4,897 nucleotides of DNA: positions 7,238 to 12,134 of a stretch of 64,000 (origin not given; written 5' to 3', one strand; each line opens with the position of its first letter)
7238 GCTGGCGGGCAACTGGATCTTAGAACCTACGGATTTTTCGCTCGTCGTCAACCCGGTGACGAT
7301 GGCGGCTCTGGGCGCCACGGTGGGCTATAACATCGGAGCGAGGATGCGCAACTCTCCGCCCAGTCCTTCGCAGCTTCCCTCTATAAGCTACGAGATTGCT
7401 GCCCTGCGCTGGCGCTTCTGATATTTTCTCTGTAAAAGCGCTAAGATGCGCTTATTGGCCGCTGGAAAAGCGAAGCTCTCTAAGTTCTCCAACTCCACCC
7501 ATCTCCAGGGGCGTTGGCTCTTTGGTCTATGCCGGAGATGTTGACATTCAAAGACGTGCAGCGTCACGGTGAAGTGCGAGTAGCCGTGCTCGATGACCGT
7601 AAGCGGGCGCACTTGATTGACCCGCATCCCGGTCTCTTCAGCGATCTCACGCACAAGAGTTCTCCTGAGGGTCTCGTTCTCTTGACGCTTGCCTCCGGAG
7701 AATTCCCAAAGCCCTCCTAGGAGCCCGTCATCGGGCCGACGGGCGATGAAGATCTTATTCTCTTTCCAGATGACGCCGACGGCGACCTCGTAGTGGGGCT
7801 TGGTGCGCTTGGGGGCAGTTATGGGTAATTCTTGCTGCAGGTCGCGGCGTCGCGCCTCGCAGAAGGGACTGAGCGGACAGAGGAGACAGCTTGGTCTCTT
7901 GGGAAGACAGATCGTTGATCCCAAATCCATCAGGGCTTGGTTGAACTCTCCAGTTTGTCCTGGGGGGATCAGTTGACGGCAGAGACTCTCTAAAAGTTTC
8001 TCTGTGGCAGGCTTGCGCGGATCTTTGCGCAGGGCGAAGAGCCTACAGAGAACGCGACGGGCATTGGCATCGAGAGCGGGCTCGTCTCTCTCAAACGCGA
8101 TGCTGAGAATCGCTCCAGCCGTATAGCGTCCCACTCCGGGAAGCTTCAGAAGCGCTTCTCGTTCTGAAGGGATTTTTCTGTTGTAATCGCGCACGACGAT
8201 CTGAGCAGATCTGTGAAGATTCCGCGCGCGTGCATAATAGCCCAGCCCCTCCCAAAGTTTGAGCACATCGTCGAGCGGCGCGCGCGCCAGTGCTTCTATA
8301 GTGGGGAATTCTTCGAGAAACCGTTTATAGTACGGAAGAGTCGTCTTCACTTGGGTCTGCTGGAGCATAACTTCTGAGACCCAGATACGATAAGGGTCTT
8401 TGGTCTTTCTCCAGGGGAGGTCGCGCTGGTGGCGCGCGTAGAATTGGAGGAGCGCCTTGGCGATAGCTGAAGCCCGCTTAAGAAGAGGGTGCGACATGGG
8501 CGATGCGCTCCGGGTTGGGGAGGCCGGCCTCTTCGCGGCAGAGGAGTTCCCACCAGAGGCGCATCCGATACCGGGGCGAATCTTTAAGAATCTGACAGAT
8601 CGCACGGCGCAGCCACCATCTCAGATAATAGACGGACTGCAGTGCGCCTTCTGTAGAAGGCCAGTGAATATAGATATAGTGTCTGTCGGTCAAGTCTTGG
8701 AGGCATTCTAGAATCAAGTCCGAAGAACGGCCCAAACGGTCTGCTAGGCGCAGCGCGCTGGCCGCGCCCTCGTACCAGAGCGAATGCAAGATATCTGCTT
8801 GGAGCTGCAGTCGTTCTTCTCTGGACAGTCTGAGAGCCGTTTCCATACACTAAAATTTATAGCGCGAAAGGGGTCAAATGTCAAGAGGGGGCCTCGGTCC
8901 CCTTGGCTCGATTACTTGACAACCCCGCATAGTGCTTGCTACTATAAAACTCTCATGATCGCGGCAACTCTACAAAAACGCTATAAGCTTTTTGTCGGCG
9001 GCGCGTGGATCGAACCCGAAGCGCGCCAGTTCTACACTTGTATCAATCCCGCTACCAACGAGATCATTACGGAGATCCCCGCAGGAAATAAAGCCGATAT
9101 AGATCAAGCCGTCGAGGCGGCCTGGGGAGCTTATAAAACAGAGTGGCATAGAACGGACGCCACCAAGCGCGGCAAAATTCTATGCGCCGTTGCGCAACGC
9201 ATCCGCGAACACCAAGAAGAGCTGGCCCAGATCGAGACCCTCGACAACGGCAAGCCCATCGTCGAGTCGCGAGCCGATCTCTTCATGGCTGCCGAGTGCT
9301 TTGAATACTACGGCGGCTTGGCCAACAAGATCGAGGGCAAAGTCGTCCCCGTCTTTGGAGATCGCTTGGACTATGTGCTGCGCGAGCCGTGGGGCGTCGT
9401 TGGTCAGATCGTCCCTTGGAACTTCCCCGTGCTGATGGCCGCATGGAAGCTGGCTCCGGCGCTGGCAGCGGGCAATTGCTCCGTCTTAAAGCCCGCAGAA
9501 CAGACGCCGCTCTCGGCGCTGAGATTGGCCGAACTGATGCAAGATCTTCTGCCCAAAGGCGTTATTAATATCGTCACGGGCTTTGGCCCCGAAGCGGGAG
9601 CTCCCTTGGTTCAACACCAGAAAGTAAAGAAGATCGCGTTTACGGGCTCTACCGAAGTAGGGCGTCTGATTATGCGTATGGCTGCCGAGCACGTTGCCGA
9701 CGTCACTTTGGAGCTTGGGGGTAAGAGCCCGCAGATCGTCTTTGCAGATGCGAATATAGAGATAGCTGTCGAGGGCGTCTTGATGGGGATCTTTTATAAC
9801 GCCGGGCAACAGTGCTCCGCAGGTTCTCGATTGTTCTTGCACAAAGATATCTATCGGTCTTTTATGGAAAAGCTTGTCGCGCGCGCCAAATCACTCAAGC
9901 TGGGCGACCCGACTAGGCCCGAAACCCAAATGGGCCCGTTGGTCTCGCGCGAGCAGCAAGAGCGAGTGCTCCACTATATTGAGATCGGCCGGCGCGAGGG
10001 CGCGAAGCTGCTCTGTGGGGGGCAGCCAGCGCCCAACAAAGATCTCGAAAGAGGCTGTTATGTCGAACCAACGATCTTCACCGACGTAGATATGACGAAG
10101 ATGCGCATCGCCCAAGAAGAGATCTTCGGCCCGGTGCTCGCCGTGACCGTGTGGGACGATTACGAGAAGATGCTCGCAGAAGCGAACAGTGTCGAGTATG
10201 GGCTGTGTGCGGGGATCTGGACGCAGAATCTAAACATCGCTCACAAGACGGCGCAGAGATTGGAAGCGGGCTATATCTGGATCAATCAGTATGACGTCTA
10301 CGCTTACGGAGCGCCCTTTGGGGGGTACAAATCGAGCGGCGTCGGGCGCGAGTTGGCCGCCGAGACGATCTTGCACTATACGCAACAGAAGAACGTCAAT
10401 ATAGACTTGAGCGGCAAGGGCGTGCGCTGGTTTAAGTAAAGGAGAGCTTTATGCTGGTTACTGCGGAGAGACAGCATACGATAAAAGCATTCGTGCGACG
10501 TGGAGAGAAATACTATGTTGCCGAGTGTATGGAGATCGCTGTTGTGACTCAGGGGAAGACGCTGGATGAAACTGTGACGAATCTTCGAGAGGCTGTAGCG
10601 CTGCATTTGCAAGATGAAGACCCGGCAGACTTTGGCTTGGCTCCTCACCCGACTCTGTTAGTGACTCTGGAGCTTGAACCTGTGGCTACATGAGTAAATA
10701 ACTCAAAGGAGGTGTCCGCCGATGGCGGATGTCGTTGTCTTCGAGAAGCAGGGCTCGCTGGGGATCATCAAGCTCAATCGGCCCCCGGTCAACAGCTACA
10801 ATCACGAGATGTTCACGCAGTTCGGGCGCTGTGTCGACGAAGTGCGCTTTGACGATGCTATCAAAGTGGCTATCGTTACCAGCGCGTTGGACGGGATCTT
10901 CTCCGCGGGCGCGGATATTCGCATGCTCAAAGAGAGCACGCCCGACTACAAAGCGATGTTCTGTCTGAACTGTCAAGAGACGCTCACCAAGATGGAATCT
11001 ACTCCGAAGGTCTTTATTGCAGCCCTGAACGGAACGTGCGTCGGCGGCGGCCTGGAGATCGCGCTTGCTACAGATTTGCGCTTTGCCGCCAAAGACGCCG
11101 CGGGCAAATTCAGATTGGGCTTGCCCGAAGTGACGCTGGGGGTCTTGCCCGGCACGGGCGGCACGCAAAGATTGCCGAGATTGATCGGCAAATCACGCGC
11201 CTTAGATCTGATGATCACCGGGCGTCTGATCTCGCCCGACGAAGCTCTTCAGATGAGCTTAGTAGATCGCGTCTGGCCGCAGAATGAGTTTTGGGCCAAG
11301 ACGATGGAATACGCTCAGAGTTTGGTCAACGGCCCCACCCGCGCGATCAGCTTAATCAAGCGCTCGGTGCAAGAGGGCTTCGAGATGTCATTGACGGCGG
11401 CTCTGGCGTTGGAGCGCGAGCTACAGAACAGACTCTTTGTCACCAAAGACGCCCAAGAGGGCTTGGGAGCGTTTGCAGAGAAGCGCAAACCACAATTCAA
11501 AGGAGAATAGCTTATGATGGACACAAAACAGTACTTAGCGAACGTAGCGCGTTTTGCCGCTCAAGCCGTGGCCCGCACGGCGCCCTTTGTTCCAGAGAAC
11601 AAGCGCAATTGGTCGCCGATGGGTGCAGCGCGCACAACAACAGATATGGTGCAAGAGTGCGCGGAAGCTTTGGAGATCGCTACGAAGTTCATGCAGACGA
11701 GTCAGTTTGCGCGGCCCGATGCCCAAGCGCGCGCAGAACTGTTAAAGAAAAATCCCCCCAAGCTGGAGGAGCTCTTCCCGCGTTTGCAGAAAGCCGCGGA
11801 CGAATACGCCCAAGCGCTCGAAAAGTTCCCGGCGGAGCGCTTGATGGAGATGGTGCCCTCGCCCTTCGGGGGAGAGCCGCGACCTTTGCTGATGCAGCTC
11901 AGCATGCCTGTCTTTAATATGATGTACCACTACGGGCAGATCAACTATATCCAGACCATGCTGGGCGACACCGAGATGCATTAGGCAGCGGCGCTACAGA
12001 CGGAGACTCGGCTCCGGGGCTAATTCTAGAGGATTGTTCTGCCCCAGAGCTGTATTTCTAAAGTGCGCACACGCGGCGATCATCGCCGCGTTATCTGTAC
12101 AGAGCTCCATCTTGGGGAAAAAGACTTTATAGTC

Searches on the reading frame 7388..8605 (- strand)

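Call 35: search_protein_families(library=pfam, proteins=[window:7388-8605:-], max_evalue=0.001)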
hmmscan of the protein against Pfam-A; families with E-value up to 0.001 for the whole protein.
window:7388-8605:- (405 aa): 4 families
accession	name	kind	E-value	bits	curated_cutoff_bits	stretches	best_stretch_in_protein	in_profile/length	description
PF14815.12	NUDIX_4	-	1.1e-30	106.1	35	1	275-389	1-112/113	NUDIX domain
PF00730.31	HhH-GPD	-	5.3e-25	88.3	26.2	1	76-210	1-107/108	HhH-GPD superfamily base excision DNA repair protein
PF00293.34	NUDIX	-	9.5e-14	52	21.1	1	273-389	3-132/134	NUDIX domain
PF00633.29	HHH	-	1.1e-07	31.7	24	1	141-169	2-30/30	Helix-hairpin-helix motif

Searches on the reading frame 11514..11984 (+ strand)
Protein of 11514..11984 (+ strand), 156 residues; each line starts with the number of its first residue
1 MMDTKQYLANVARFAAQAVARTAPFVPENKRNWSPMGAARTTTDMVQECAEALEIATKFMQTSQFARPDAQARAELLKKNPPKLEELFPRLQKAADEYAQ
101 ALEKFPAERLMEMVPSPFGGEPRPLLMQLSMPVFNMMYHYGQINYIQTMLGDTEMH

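Call 3: search_protein_families(library=pfam, proteins=[window:11514-11984:+], max_evalue=0.01)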
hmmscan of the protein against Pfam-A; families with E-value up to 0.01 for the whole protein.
window:11514-11984:+ (156 aa): 1 family
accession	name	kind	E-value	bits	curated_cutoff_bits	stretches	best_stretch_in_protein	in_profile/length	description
PF12867.12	DinB_2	-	0.00029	21.7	24.8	1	27-143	17-128/128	DinB superfamily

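Call 49: search_protein_families(library=ncbifam, proteins=[window:11514-11984:+], max_evalue=0.01)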
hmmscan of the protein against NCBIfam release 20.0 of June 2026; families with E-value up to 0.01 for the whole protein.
window:11514-11984:+ (156 aa): 0 families
